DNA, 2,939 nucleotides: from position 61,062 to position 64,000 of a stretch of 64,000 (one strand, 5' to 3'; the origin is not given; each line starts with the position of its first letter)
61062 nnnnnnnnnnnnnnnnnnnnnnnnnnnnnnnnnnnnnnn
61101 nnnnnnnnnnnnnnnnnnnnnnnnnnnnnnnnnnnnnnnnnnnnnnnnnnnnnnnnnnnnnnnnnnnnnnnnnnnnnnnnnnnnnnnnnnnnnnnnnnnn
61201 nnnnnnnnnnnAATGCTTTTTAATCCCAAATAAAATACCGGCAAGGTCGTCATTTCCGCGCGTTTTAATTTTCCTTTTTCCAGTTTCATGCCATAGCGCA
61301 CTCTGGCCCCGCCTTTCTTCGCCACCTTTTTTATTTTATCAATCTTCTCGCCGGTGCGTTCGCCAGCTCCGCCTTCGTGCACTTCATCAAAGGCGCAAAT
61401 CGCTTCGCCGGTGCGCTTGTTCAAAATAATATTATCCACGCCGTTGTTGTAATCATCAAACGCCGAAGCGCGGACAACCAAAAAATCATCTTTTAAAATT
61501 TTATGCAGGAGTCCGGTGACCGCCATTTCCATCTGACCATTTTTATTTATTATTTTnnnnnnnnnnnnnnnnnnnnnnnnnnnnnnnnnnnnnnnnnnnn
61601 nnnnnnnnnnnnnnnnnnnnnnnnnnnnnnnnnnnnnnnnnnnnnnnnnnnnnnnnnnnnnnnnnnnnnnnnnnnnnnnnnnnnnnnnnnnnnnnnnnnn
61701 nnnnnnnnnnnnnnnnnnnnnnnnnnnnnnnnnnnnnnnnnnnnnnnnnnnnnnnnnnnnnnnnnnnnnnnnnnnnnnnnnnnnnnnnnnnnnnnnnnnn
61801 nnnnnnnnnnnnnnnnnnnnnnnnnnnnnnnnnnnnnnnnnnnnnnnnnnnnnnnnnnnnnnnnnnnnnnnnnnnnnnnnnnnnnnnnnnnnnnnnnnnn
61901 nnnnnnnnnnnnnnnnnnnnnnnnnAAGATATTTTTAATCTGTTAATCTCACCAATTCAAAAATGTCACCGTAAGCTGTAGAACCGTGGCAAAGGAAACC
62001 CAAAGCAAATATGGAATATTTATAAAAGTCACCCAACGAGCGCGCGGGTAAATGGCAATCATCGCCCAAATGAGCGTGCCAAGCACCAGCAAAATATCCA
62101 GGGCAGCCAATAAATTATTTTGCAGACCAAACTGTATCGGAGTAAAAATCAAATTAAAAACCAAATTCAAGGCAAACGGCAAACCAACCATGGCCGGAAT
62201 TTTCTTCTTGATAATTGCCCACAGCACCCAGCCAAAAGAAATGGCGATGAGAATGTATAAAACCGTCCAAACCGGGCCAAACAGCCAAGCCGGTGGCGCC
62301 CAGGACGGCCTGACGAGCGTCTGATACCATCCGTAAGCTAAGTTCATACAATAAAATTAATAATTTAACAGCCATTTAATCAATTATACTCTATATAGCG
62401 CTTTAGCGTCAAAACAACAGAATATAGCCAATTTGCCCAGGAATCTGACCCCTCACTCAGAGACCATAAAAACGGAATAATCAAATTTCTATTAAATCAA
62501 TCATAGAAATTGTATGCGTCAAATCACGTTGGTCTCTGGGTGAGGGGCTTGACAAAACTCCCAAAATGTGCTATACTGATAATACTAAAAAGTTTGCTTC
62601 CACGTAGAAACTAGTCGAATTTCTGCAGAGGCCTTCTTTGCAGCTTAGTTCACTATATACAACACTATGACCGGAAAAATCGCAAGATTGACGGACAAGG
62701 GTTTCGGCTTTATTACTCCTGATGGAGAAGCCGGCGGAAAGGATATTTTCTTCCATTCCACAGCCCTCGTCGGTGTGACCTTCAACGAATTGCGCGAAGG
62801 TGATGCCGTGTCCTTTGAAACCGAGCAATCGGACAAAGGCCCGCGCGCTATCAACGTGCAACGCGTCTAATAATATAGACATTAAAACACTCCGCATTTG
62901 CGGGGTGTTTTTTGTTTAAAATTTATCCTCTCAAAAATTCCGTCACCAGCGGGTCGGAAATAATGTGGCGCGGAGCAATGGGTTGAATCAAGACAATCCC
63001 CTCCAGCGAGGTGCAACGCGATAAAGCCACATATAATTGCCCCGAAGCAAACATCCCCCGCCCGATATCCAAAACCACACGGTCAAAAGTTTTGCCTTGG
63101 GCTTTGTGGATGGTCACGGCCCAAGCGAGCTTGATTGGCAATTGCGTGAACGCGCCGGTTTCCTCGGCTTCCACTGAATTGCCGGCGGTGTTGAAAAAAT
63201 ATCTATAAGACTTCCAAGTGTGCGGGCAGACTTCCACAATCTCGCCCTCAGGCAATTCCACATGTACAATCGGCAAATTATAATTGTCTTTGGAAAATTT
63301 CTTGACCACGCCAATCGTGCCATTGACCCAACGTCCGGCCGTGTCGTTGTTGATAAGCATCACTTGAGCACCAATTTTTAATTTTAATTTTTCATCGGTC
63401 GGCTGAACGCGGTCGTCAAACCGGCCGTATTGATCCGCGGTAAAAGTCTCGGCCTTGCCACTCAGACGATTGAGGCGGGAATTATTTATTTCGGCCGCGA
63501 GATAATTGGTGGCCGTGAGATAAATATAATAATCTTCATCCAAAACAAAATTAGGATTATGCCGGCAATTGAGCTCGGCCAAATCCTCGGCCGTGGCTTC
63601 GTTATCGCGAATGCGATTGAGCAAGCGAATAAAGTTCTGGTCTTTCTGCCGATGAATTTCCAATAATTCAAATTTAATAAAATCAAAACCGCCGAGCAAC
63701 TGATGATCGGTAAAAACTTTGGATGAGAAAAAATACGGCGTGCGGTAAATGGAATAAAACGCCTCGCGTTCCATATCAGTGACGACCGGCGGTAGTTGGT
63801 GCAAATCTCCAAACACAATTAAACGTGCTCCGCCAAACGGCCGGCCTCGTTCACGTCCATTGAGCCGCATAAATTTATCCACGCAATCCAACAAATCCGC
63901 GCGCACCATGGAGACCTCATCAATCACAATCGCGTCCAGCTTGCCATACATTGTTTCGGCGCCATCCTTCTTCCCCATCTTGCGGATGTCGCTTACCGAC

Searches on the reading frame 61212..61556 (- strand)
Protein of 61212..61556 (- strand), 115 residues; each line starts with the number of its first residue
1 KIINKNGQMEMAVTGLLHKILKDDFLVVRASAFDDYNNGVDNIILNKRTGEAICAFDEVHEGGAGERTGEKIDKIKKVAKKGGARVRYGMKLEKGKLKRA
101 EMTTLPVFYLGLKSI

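Call 62: predict_structure(alignment_id=A6)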
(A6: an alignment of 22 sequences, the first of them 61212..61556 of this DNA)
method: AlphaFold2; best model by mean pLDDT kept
length: 115 residues; sequences in the alignment: 22
mean_pLDDT: 80.6   pTM: 0.73
mean pLDDT of the five models: 80.6, 80.5, 80.5, 79.8, 77.8
residues with pLDDT >= 90: 30; 70-90: 62; 50-70: 20; < 50: 3
segments of 3 or more residues with pLDDT < 50: 1-3
pLDDT, mean of each block of 10 residues (from residue 1): 59 88 90 62 90 87 69 88 84 86 88 71
secondary structure, 60 per line:
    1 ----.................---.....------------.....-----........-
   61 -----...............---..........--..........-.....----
elements in order: H5-21 E25-29 E42-46 E52-59 H66-80 E84-93 E96-105 E107-111

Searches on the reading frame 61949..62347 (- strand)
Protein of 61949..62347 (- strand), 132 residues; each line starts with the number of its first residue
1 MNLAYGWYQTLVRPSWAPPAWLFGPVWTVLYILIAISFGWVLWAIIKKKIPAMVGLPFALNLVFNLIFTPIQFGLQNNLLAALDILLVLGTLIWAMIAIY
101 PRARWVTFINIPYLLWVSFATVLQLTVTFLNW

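Call 3: search_protein_families(library=pfam, proteins=[window:61949-62347:-], max_evalue=0.1)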
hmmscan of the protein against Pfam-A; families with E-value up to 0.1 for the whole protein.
window:61949-62347:- (132 aa): 1 family
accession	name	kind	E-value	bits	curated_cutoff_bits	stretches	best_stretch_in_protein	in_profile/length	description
PF03073.20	TspO_MBR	-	1.2e-29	103.3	24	1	6-127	22-143/145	TspO/MBR family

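Call 5: search_protein_families(library=ncbifam, proteins=[window:61949-62347:-], max_evalue=0.1)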
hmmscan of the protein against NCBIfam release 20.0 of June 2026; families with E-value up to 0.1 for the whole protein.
window:61949-62347:- (132 aa): 1 family
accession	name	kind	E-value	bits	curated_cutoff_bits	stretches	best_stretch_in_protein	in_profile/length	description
NF047825.1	T-richsensTspOAlph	equivalog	1.9e-18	67.1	180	1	6-131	27-148/152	tryptophan-rich sensory protein TspO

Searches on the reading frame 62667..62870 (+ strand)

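Call 3: search_protein_families(library=pfam, proteins=[window:62667-62870:+], max_evalue=0.1)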
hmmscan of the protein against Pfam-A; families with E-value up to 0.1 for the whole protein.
window:62667-62870:+ (67 aa): 5 families
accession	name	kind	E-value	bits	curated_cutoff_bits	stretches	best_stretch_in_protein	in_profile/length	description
PF00313.28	CSD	-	8.8e-19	67.6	27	1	1-66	1-65/66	'Cold-shock' DNA-binding domain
PF08206.17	OB_RNB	-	0.0001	22.4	24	1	7-37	4-32/58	Ribonuclease B OB domain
PF22707.2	S1CSD-TOTE-2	-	0.0092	16.4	27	1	2-37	4-30/60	S1/CSD-like domain 2 of the TOTE conflict systems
PF11604.15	CusF_Ec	-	0.045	14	27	1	38-61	44-67/72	Copper binding periplasmic protein CusF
PF07497.18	Rho_RNA_bind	-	0.071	13.4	27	1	9-65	8-62/73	Rho termination factor, RNA-binding domain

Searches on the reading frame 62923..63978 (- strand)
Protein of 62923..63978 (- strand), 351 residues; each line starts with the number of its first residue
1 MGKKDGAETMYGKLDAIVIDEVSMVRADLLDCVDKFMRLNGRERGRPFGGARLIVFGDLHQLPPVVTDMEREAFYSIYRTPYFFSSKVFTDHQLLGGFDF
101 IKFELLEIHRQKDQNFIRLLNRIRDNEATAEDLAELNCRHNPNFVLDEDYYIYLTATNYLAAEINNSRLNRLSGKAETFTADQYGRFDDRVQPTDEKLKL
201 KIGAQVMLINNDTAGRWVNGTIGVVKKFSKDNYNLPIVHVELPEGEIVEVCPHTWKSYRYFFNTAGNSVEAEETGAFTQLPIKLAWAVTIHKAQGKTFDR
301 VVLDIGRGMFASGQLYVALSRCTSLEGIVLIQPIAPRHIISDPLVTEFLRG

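Call 3: search_protein_families(library=pfam, proteins=[window:62923-63978:-], max_evalue=0.1)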
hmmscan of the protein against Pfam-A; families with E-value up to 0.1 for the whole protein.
window:62923-63978:- (351 aa): 8 families
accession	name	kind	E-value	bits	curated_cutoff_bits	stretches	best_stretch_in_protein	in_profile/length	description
PF05970.20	PIF1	-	1.2e-12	48.3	25.9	1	11-130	100-219/223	PIF1-like helicase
PF13538.12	UvrD_C_2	-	1.5e-06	28.4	27.4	1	284-322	1-45/52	UvrD-like helicase C-terminal domain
PF21530.3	Pif1_2B_dom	-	3.8e-05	23.8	23.9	1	196-228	14-47/47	DNA helicase Pif1, 2B domain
PF02689.20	Herpes_Helicase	-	0.00087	17.8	27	1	286-330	731-776/808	Helicase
PF13604.12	AAA_30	-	0.0046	17.1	27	0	12-65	88-131/191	AAA domain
PF18335.7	SH3_13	-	0.0054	16.9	41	1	199-235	25-61/65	ATP-dependent RecD-like DNA helicase SH3 domain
PF13245.12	AAA_19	-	0.0077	16.8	25.1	1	13-65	90-132/134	AAA domain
PF01443.25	Viral_helicase1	-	0.0094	16.2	21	1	272-324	169-222/228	Viral superfamily 1 RNA helicase core domain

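Call 4: search_protein_families(library=padloc, proteins=[window:62923-63978:-], max_evalue=0.1)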
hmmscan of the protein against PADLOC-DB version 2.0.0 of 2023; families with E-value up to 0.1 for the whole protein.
window:62923-63978:- (351 aa): 10 families
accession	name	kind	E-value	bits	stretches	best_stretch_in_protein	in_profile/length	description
PDLC05065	PDC-S68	-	5.5e-13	45.6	2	219-323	958-1048/1221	-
PDLC05064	PDC-S68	-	5e-12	42.4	2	256-322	1024-1090/1273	-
PDLC05066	PDC-S68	-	4.4e-10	36.2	2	181-325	897-1041/1202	-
PDLC01734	typeIV_RecD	-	4.4e-08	29.8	1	276-330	661-714/763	RecD_0_IVD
PDLC05035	PDC-S53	-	7.4e-07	25.6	1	267-302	800-835/900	-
PDLC04476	PDC-M16A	-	2.1e-06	24.4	2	29-236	145-333/691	-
PDLC01148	RecD_like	-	3.3e-06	23.7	1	276-331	625-679/719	RecD/Tra ATPase fused to N-terminal HHH domain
PDLC04475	PDC-M16A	-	6.2e-06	23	2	52-233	170-336/721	-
PDLC04474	PDC-M16A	-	0.0018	14.7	1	275-307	639-671/917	-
PDLC04472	PDC-M16A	-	0.038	10.3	0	277-304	641-668/930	-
